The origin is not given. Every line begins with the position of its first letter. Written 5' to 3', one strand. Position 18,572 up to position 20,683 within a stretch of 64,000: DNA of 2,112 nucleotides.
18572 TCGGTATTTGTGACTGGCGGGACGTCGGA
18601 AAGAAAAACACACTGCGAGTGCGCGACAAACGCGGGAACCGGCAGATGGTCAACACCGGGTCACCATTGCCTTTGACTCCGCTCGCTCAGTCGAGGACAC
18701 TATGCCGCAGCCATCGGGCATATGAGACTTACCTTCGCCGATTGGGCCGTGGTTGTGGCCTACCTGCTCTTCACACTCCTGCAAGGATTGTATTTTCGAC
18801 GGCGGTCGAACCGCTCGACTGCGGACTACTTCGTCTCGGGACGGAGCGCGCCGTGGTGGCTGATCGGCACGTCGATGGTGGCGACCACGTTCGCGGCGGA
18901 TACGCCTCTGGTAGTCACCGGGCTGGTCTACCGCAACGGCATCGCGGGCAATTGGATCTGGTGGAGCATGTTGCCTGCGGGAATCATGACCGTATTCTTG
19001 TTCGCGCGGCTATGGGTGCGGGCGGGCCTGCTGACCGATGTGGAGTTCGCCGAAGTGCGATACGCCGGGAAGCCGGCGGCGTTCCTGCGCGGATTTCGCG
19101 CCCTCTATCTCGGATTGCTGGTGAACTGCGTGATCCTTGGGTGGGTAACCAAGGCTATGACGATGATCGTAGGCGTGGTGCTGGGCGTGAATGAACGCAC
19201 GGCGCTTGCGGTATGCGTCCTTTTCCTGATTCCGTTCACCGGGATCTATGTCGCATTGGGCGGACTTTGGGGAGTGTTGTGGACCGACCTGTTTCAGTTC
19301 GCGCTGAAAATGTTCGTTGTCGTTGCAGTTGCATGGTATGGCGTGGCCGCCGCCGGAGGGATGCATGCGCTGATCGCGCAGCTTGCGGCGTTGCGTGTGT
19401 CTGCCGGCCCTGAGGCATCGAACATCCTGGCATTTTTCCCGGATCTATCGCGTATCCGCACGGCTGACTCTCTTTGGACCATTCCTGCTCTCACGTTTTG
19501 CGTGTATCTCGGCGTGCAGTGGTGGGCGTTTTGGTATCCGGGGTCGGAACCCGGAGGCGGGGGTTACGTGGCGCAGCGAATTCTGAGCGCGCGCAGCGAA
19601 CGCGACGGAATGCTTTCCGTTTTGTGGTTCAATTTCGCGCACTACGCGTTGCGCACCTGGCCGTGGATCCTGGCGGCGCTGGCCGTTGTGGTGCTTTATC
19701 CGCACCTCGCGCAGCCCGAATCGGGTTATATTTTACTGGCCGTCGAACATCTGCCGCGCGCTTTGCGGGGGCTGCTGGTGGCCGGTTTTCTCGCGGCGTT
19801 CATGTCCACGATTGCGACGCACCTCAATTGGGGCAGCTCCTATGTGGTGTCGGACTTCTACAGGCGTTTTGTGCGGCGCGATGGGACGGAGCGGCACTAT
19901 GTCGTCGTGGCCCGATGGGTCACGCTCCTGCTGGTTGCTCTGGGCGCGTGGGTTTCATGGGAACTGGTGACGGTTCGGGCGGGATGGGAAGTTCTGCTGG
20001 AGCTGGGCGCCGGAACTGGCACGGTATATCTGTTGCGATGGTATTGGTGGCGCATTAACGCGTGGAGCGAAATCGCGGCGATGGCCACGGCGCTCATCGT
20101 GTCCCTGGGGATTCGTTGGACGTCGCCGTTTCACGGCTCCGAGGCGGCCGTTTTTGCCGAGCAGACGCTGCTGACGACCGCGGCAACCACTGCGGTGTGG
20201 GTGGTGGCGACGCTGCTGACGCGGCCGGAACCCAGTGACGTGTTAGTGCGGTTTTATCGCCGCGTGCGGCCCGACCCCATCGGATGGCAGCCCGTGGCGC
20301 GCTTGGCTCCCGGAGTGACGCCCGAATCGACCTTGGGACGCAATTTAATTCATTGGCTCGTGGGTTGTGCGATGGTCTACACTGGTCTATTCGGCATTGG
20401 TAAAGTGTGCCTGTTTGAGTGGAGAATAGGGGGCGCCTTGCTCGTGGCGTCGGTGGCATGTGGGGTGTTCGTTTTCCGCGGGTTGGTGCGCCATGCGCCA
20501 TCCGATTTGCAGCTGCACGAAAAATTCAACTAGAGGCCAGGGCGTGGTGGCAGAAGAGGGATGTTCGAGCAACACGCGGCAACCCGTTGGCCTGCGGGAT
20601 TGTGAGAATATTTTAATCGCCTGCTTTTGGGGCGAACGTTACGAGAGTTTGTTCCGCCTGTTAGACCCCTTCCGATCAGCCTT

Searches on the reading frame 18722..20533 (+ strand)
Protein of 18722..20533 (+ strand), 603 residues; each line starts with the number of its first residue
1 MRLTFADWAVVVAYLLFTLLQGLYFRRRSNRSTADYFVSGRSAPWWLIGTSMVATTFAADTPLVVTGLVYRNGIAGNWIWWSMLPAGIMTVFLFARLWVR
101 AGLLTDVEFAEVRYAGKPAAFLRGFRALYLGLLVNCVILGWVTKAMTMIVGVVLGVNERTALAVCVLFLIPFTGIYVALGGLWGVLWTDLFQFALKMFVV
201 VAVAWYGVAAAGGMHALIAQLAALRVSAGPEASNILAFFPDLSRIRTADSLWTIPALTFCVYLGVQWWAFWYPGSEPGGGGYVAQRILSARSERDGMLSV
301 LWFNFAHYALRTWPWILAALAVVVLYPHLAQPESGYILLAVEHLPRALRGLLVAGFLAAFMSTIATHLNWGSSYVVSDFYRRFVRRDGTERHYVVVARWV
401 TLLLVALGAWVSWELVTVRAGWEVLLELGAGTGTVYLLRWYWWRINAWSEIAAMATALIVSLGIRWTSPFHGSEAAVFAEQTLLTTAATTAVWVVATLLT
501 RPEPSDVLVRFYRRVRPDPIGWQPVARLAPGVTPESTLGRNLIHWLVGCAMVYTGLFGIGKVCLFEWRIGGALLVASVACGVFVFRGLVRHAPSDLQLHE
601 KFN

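Call 50: search_protein_families(library=pfam, proteins=[window:18722-20533:+], max_evalue=0.00001)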
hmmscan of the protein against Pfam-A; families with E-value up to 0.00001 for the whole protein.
window:18722-20533:+ (603 aa): 1 family
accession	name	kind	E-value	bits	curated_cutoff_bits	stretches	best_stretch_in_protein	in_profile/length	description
PF00474.23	SSF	-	3.5e-32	112.2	22.8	1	36-448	1-397/406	Sodium:solute symporter family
